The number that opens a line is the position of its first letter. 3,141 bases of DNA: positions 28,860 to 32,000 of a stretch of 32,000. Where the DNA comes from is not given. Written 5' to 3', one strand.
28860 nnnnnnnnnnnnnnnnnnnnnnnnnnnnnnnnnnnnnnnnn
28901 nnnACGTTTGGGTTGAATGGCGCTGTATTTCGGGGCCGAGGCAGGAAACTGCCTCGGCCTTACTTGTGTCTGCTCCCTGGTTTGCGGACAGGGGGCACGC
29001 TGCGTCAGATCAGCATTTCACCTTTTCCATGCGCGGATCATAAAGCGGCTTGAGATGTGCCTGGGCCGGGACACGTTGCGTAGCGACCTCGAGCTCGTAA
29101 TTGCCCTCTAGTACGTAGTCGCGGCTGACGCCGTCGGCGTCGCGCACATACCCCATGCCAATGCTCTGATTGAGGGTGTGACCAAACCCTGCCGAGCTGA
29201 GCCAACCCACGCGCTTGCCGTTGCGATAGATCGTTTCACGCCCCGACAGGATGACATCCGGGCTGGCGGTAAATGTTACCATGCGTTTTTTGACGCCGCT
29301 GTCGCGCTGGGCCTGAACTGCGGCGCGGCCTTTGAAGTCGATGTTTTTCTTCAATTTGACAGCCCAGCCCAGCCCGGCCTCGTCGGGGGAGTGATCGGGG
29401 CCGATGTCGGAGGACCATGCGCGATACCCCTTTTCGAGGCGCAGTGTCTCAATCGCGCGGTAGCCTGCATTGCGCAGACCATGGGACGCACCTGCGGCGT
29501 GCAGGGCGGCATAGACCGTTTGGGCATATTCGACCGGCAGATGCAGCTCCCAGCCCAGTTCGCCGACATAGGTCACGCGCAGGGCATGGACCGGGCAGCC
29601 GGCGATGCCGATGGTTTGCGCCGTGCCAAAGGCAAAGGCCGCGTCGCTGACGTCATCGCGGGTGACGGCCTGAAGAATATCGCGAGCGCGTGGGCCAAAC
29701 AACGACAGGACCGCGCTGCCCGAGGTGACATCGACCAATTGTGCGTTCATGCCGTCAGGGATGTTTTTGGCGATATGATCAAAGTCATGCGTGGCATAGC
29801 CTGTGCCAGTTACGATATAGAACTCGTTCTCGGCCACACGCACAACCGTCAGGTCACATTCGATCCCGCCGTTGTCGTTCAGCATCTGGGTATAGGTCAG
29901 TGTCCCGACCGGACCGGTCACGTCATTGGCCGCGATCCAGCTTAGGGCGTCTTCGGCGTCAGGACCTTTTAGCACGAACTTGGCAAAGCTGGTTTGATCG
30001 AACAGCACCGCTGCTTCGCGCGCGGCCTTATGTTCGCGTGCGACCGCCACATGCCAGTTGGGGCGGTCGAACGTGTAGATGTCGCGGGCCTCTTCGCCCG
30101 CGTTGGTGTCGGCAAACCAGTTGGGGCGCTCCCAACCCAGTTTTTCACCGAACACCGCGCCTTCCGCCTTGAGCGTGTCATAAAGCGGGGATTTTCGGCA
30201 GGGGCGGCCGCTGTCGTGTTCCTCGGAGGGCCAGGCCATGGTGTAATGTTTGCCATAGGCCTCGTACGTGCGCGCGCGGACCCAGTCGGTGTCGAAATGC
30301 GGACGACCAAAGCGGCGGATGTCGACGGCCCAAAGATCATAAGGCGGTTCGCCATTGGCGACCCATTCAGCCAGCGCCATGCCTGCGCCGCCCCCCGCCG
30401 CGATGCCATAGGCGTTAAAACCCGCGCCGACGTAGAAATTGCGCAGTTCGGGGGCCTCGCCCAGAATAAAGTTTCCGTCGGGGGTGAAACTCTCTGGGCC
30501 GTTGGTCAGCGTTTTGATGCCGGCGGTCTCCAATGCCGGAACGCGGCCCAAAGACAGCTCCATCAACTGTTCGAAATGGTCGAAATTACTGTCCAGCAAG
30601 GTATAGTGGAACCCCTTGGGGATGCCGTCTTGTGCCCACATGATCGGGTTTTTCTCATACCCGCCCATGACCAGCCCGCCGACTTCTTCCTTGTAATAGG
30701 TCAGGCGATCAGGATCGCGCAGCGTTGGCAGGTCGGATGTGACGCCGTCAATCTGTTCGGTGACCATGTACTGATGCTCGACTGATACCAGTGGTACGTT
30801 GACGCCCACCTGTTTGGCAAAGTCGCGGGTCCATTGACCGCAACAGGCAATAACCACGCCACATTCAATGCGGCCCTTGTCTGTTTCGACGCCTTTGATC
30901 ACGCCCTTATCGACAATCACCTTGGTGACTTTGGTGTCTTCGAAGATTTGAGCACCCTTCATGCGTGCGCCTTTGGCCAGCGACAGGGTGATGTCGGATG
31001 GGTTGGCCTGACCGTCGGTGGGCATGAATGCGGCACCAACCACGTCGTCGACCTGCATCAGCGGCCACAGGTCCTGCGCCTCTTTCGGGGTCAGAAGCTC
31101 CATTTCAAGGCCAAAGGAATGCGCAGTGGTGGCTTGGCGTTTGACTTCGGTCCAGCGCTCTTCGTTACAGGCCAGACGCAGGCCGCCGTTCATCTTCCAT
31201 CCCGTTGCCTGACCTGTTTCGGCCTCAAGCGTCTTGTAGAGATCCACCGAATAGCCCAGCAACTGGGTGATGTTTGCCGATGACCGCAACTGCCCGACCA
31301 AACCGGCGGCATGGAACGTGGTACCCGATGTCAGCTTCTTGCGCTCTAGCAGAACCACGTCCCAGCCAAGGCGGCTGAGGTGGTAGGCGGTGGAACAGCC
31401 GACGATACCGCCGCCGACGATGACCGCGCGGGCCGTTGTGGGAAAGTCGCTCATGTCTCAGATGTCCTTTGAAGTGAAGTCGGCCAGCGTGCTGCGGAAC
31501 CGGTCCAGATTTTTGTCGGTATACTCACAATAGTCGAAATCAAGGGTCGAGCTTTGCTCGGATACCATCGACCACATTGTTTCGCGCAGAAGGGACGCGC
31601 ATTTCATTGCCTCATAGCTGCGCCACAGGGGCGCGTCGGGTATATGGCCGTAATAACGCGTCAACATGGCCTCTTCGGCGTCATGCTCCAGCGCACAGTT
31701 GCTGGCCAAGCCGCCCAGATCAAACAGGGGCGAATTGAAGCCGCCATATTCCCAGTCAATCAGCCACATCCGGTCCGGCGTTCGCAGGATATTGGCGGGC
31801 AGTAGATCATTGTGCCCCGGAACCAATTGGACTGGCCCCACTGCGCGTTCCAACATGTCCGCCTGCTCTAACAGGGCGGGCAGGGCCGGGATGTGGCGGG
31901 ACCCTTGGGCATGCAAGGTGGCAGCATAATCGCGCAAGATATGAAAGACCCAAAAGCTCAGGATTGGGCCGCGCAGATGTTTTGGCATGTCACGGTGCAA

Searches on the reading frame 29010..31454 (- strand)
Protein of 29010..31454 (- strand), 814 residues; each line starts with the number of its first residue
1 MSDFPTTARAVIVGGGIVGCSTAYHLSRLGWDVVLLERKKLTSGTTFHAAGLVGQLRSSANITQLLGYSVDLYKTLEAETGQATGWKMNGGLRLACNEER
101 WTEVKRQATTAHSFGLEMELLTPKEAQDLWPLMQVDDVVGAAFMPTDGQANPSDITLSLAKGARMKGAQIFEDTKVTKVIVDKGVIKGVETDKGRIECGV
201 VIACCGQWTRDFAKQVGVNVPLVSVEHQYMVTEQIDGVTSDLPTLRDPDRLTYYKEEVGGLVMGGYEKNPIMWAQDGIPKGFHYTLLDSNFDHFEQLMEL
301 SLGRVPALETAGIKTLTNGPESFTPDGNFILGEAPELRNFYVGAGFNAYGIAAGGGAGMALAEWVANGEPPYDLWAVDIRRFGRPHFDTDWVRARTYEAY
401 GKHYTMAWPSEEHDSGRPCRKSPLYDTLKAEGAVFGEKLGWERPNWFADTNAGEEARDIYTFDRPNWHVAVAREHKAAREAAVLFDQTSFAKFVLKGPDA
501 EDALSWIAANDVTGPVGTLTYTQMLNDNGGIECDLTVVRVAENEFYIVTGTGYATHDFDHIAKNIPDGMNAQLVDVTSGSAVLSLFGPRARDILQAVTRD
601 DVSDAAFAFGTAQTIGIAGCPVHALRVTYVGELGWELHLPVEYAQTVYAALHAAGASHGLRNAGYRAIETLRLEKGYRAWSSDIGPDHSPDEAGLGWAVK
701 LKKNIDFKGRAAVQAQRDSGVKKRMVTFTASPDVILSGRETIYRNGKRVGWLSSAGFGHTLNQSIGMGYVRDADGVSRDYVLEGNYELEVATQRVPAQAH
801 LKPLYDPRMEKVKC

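Call 8: search_protein_families(library=pfam, proteins=[window:29010-31454:-], max_evalue=0.001)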
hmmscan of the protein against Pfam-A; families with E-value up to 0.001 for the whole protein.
window:29010-31454:- (814 aa): 10 families
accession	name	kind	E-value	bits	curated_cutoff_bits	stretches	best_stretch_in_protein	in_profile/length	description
PF01571.26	GCV_T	-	9.7e-78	261.4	25.6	1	424-698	1-255/255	Aminomethyltransferase folate-binding domain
PF01266.30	DAO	-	3.4e-70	237.8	27.9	1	10-364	2-353/353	FAD dependent oxidoreductase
PF16350.10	FAO_M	-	2.4e-19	69.7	27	1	367-422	1-56/56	FAD dependent oxidoreductase central domain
PF08669.17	GCV_T_C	-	1.4e-17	63.8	25.9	1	723-806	1-80/80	Glycine cleavage T-protein C-terminal barrel domain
PF07992.20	Pyr_redox_2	-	1.1e-07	32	26.1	1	8-40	143-175/291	Pyridine nucleotide-disulphide oxidoreductase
PF01494.25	FAD_binding_3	-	1.6e-06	28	22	1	9-220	3-171/349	FAD binding domain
PF13450.12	NAD_binding_8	-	2.9e-06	27.9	21.9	1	12-46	1-35/68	NAD(P)-binding Rossmann-like domain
PF00890.30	FAD_binding_2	-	1.2e-05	25.1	20.4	1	10-59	2-51/414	FAD binding domain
PF00070.33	Pyr_redox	-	8.6e-05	23.4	22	1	9-40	1-32/82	Pyridine nucleotide-disulphide oxidoreductase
PF13738.12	Pyr_redox_3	-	0.00017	21.4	30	0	11-42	1-33/305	Pyridine nucleotide-disulphide oxidoreductase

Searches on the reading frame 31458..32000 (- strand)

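Call 8: search_protein_families(library=pfam, proteins=[window:31458-32000:-], max_evalue=0.001)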
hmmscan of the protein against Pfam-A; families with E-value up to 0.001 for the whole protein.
window:31458-32000:- (180 aa): 2 families
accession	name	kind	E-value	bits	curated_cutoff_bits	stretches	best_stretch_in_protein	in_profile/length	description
PF01633.27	Choline_kinase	-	2.7e-11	43.8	29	1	58-109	161-214/300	Choline/ethanolamine kinase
PF01636.29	APH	-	1.5e-08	35.1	23.2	1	39-129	146-236/239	Phosphotransferase enzyme family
